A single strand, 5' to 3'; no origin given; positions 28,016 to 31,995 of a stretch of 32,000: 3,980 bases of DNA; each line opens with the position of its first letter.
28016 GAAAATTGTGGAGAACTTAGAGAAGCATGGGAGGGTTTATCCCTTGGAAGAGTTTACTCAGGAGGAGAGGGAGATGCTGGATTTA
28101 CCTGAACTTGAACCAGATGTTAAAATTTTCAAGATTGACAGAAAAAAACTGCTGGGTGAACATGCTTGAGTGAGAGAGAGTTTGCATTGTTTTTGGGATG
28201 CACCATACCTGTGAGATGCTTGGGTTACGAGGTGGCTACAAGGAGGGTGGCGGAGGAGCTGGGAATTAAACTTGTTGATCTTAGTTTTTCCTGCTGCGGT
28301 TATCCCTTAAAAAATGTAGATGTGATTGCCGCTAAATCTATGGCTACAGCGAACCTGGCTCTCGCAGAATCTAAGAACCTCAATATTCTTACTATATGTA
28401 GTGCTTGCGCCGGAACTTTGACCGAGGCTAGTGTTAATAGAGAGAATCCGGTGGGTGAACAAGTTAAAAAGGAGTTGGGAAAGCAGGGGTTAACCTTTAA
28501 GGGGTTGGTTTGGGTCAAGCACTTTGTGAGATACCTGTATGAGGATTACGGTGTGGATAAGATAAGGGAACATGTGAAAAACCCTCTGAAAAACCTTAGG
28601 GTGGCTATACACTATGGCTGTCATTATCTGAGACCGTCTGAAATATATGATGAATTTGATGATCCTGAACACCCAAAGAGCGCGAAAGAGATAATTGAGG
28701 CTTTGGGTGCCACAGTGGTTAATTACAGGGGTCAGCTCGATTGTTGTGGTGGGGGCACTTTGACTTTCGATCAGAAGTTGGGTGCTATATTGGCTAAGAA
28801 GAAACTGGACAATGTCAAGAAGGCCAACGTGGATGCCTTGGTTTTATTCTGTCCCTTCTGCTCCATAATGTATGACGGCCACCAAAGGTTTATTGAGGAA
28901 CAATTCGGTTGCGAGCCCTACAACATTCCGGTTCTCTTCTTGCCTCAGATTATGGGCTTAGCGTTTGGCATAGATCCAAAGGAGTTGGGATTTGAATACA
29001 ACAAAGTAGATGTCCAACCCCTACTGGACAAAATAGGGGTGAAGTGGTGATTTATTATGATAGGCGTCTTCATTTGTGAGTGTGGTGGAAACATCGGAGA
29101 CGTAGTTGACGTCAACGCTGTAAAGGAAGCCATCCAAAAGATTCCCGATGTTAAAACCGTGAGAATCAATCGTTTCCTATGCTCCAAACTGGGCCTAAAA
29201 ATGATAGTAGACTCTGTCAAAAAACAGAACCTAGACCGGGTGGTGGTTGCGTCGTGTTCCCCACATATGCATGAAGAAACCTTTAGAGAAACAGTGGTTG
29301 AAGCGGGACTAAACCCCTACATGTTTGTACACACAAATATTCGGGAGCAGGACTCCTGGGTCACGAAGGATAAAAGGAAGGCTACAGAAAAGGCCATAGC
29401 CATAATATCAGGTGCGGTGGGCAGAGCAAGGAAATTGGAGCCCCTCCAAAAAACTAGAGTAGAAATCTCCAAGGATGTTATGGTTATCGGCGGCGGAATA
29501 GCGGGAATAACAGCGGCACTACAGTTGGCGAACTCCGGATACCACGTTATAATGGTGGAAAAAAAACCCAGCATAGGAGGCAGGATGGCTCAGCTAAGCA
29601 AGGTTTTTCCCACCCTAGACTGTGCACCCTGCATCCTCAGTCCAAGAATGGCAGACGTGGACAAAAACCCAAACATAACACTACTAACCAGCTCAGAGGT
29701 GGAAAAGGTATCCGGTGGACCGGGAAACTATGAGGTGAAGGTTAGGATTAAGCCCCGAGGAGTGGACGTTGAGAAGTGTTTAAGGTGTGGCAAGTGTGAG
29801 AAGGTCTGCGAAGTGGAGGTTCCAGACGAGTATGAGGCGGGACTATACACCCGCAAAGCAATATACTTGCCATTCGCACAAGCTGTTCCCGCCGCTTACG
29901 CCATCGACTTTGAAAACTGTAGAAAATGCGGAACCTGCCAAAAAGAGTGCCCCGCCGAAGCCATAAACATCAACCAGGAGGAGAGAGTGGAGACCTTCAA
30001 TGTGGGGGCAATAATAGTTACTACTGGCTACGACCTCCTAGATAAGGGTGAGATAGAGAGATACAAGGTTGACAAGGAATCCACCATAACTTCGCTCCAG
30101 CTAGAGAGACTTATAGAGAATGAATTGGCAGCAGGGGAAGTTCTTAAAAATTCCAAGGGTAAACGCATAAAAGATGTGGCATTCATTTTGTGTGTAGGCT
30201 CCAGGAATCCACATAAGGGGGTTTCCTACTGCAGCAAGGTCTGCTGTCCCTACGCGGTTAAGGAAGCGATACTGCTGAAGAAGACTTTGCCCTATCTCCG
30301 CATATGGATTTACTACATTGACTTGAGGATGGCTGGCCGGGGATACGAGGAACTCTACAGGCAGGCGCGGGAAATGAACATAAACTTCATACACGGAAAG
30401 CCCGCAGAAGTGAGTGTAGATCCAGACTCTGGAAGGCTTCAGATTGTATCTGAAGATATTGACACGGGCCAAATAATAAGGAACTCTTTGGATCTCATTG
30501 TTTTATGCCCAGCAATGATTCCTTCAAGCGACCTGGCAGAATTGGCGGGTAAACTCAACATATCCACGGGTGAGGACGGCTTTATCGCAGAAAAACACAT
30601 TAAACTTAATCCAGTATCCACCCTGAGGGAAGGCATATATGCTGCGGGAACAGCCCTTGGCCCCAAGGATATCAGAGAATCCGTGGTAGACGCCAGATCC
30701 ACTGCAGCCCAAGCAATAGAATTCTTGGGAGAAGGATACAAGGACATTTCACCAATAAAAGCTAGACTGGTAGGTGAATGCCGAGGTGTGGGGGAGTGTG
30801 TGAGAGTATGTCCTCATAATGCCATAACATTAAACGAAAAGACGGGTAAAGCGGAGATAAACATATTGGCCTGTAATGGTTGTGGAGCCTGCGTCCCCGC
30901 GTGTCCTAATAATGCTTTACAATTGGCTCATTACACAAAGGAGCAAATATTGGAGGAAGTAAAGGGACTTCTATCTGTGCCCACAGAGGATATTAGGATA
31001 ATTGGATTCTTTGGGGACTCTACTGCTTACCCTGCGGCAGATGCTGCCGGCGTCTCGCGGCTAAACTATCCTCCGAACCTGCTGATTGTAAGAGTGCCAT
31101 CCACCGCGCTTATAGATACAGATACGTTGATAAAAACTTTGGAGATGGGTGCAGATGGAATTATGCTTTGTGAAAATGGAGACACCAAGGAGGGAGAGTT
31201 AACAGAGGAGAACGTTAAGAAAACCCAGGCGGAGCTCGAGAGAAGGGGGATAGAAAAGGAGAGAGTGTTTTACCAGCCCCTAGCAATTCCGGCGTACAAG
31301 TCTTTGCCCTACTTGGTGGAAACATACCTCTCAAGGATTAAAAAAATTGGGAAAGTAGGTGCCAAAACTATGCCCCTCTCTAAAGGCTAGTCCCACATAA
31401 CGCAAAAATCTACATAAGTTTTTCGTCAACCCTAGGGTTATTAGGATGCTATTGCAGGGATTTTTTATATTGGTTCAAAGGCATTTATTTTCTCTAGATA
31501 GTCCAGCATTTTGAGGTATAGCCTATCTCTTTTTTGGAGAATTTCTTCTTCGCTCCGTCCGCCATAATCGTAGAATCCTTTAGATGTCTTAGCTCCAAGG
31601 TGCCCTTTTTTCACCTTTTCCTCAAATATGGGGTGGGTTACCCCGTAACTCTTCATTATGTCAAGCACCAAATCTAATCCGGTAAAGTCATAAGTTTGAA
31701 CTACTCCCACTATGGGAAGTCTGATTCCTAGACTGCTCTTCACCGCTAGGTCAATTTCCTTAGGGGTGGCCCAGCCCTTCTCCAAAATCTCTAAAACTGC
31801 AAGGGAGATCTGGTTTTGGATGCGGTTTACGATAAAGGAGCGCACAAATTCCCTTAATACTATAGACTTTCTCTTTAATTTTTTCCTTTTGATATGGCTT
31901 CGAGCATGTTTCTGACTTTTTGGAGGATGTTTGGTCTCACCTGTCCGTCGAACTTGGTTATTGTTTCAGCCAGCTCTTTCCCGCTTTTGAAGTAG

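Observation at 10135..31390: Hdr super-cluster: 4 HdrC, 4 HdrB, 6 HdrA-type genes and 3+1 MvhD in 21 kb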

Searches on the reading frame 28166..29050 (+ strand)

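Call 4: search_protein_families(library=pfam, proteins=[window:28166-29050:+], max_evalue=0.001)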
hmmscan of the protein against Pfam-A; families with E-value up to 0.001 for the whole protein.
window:28166-29050:+ (294 aa): 1 family
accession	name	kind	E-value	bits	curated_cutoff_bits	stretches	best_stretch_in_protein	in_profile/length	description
PF02754.22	CCG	-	7.3e-25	87.3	20.6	2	146-235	1-83/85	Cysteine-rich domain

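Call 6: search_protein_families(library=ncbifam, proteins=[window:28166-29050:+], max_evalue=0.00001)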
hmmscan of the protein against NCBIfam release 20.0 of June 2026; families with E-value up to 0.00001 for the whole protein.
window:28166-29050:+ (294 aa): 5 families
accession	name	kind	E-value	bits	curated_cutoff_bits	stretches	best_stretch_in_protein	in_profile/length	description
TIGR03288.1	CoB_CoM_SS_B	equivalog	5.2e-77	259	345.15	1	5-290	1-290/290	CoB--CoM heterodisulfide reductase subunit B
NF042965.1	MFR_anch_SdhE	equivalog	2.1e-48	165.3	500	1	5-283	2-278/282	8-methylmenaquinol:fumarate reductase membrane anchor subunit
NF041780.1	hetero_SS_HdrB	equivalog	1.5e-32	113.2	450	1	3-289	3-304/304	ferredoxin:CoB-CoM heterodisulfide reductase subunit HdrB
NF045670.1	quin_L_LdhH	equivalog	7.3e-18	64.2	800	1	5-238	468-687/706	L-lactate dehydrogenase (quinone) large subunit LdhH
NF004898.0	PRK06259.1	equivalog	1.9e-14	53.2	385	1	4-234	262-461/488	fumarate reductase (CoM/CoB) subunit TfrB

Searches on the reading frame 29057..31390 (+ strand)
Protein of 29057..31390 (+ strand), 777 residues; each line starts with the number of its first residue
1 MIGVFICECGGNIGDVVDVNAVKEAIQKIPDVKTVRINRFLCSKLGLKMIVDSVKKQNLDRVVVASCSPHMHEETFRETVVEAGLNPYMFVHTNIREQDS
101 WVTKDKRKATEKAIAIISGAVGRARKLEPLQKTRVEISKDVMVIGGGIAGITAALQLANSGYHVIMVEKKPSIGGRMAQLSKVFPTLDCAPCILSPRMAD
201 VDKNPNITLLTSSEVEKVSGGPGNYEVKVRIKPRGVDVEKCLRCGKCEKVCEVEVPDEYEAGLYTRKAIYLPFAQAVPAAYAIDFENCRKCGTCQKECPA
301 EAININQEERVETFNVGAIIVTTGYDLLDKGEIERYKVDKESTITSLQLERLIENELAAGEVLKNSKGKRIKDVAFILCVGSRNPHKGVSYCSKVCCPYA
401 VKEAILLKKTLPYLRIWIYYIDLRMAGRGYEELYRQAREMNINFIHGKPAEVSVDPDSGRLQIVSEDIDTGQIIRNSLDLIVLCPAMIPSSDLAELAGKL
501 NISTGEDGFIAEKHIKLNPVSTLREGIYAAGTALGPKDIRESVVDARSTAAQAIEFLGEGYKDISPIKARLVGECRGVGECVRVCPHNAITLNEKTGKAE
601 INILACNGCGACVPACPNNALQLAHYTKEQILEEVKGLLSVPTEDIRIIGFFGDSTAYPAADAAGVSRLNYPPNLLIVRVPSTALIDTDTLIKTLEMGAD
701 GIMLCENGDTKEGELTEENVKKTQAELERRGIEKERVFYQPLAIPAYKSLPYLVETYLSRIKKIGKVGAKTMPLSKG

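Call 6: search_protein_families(library=ncbifam, proteins=[window:29057-31390:+], max_evalue=0.00001)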
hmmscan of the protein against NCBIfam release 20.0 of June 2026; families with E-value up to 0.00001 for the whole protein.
window:29057-31390:+ (777 aa): 82 families (the best 25 are shown)
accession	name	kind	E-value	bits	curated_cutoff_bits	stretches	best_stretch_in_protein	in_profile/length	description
NF040770.1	hetero_SS_HdrA2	exception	8.2e-243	807.9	1100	1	2-768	2-775/777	CoB-CoM heterodisulfide reductase HdrA2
NF041891.1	hdrA_Methbact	equivalog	4e-193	643.7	1300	1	2-763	3-760/762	ferredoxin:CoB-CoM heterodisulfide reductase subunit HdrA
NF041778.1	hetero_SS_HdrA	equivalog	2.7e-185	617.4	1400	1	3-751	9-760/771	ferredoxin:CoB-CoM heterodisulfide reductase subunit HdrA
NF009410.0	PRK12771.1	subfamily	6.1e-17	61.4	516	1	128-177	128-177/566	NAD(P)-binding protein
NF038196.1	ferrodoxin_EFR1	subfamily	8.9e-16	58.7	75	1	573-629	184-237/242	EFR1 family ferrodoxin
TIGR02700.1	flavo_MJ0208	hypoth_equivalog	7.8e-14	51.5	251.35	1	574-623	149-196/234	dihydromethanopterin reductase (acceptor)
NF058577.1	FdxA_fam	equivalog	1.4e-13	50.8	65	0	574-620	8-52/52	4Fe-4S ferredoxin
TIGR02179.1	PorD_KorD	subfamily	2.1e-13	50.2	60.05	2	574-624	26-75/78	2-oxoacid:acceptor oxidoreductase, delta subunit, pyruvate/2-ketoisovalerate family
NF005503.0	PRK07118.1-2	equivalog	2.3e-13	50.1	252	1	575-624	140-187/292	RnfABCDGE type electron transport complex subunit B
NF042909.1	FMH_DH_FwdF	exception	6.6e-13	48.5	375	1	574-624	258-314/336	tungsten-dependent formylmethanofuran dehydrogenase subunit FwdF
NF040864.1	HgcB_ferredoxin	equivalog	3.3e-12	46.1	99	1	574-623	15-63/93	mercury methylation ferredoxin HgcB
NF045873.1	F420_non_VhuD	exception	3.4e-12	46.6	215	1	648-766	4-127/132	F420-non-reducing hydrogenase iron-sulfur subunit VhuD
TIGR01971.1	NuoI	subfamily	2e-11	43.5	113.05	1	574-625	43-102/121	NADH-quinone oxidoreductase, chain I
TIGR04105.1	FeFe_hydrog_B1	subfamily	3.6e-11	42.4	450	1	572-621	110-159/462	monomeric [FeFe] hydrogenase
NF043039.1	HgcAB_like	equivalog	4e-11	43.1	285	1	562-622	293-350/350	HgcAB-like fusion protein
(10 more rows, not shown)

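Call 8: search_protein_families(library=pfam, proteins=[window:29057-31390:+], max_evalue=0.001)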
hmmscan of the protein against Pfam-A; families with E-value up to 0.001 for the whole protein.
window:29057-31390:+ (777 aa): 24 families
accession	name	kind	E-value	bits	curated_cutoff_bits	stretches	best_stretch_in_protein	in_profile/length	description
PF02662.21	FlpD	-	1.1e-23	84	22.3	1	648-765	1-123/123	Methyl-viologen-reducing hydrogenase, delta subunit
PF00037.32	Fer4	-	5.4e-18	64.4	21.1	2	601-621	3-23/24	4Fe-4S binding domain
PF13237.11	Fer4_10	-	4.2e-16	59.1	25.5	2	574-617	8-53/53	4Fe-4S dicluster domain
PF12838.12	Fer4_7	-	4e-15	56.4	27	2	575-620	2-52/52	4Fe-4S dicluster domain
PF13484.11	Fer4_16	-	6.7e-13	49.6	30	0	287-313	1-26/66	4Fe-4S double cluster binding domain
PF13183.11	Fer4_8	-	8.8e-12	45.8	27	1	238-301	2-67/68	4Fe-4S dicluster domain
PF13187.11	Fer4_9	-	3.1e-11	43.6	27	2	575-620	2-51/52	4Fe-4S dicluster domain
PF12837.12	Fer4_6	-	6.7e-11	42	25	1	599-621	2-24/24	4Fe-4S binding domain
PF07992.20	Pyr_redox_2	-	2.4e-10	40.8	26.1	1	139-226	1-86/291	Pyridine nucleotide-disulphide oxidoreductase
PF12831.13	FAD_oxidored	-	5.8e-10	39.5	27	1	140-178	1-39/416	FAD dependent oxidoreductase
PF25160.1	LdpA_Fe-S-bd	-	2.4e-09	37.3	27.6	1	581-626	9-48/49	LdpA Fe-S cluster-binding domain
PF13450.12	NAD_binding_8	-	6.7e-09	36.3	21.9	1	143-179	1-37/68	NAD(P)-binding Rossmann-like domain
PF12797.12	Fer4_2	-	1.2e-08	34.7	24.5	2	281-300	3-22/22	4Fe-4S binding domain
PF01266.30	DAO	-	2.1e-08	34.6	27.9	1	140-174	1-35/353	FAD dependent oxidoreductase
PF14697.11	Fer4_21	-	2.3e-08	34.5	35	1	574-622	7-58/59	4Fe-4S dicluster domain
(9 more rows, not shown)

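Call 17: search_solved_structures(query=window:29057-31390:+, show_alignments=1, max_evalue=1e-10)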
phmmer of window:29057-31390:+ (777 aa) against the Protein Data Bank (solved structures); distinct sequences matched with E-value up to 1e-10: 8.
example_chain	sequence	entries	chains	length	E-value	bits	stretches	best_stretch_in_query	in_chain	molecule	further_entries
5odc_A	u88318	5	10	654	1.9e-176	591.6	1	2-639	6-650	Heterodisulfide reductase, subunit A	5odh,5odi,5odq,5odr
8rvu_a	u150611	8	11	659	1.1e-174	585.7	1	2-643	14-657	H(2):CoB-CoM heterodisulfide,ferredoxin reductase subunit A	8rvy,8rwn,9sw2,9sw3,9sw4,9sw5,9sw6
8rvv_A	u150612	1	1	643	5.5e-174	583.4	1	2-639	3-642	H(2):CoB-CoM heterodisulfide,ferredoxin reductase subunit A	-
9sfi_A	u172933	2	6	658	3.4e-166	557.7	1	2-641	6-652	CoB--CoM heterodisulfide reductase iron-sulfur subunit A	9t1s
7bkb_A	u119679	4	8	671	2.7e-149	501.8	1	2-636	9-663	CoB--CoM heterodisulfide reductase iron-sulfur subunit A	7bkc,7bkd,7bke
6tjr_A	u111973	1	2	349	6.1e-35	123.7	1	317-555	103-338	Fumarate reductase/succinate dehydrogenase flavoprotein domain protein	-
9sw6_G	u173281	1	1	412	8.3e-14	53.8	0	571-636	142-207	Polyferredoxin protein MvhB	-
5odc_D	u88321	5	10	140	4e-11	45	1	647-766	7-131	Methyl-viologen reducing hydrogenase subunit D | Methyl-viologen reducing hydrogenase, subunit D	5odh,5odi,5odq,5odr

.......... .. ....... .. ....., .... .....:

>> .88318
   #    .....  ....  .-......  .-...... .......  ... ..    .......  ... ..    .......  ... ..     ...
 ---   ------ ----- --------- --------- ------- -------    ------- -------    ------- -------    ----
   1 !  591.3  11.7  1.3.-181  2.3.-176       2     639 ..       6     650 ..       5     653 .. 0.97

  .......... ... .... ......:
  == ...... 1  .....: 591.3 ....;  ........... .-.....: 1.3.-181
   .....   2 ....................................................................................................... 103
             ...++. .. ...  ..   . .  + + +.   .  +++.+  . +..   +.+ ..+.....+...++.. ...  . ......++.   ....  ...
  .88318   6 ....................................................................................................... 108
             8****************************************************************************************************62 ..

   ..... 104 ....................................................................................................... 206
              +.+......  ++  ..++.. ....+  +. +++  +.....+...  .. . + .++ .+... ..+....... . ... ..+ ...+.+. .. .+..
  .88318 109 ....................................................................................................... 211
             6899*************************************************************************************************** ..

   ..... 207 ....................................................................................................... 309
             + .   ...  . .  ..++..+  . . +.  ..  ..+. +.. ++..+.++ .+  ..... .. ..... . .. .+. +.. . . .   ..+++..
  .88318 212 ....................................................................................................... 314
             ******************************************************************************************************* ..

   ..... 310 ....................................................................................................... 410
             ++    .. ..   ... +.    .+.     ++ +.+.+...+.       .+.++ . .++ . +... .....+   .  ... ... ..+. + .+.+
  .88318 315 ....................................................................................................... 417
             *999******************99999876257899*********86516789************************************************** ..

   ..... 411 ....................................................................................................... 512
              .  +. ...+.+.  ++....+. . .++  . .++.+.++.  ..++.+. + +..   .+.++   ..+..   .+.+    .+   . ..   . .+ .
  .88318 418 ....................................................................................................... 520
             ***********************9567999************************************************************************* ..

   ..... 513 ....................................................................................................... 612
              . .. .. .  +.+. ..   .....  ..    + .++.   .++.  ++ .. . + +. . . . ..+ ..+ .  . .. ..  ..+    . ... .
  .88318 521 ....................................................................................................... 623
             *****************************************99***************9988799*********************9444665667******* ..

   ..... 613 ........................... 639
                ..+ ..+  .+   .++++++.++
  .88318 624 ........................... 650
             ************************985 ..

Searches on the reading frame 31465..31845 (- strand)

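Call 6: search_protein_families(library=ncbifam, proteins=[window:31465-31845:-], max_evalue=0.00001)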
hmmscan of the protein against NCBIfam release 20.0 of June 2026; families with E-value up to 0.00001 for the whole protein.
window:31465-31845:- (126 aa): 9 families
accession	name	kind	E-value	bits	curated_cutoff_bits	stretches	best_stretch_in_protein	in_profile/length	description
NF006125.0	PRK08269.1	equivalog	1.1e-12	47.7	427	1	4-123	199-325/334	3-hydroxybutyryl-CoA dehydrogenase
NF004474.0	PRK05808.1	subfamily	6.2e-11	42.1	408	1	3-94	186-282/283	3-hydroxybutyryl-CoA dehydrogenase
NF042925.1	FHMPC_DH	equivalog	7.6e-10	38.6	500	1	3-108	182-294/304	5-formyl-3-hydroxy-2-methylpyridine 4-carboxylate 5-dehydrogenase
NF006124.0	PRK08268.1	subfamily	2.7e-09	36.5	508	1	4-100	191-293/507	3-hydroxyacyl-CoA dehydrogenase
NF005715.0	PRK07530.1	equivalog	3.6e-09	36.4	420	1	3-97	187-286/292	3-hydroxybutyryl-CoA dehydrogenase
NF006722.0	PRK09260.1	equivalog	3.8e-08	32.9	429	1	4-98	187-285/289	3-hydroxyacyl-CoA dehydrogenase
NF005875.0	PRK07819.1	subfamily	8.7e-08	31.9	319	1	3-94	190-286/287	3-hydroxybutyryl-CoA dehydrogenase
NF006143.0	PRK08293.1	equivalog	1.5e-06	27.8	312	1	3-95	190-288/291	3-hydroxyacyl-CoA dehydrogenase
NF004783.0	PRK06129.1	equivalog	3.2e-06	26.7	347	1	3-71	187-255/315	3-hydroxyacyl-CoA dehydrogenase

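Call 8: search_protein_families(library=pfam, proteins=[window:31465-31845:-], max_evalue=0.001)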
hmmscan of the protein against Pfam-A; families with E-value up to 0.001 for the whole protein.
window:31465-31845:- (126 aa): 1 family
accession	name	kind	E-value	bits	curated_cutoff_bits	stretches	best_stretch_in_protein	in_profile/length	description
PF00725.27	3HCDH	-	1.8e-18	67.2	22.1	1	4-94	2-97/97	3-hydroxyacyl-CoA dehydrogenase, C-terminal domain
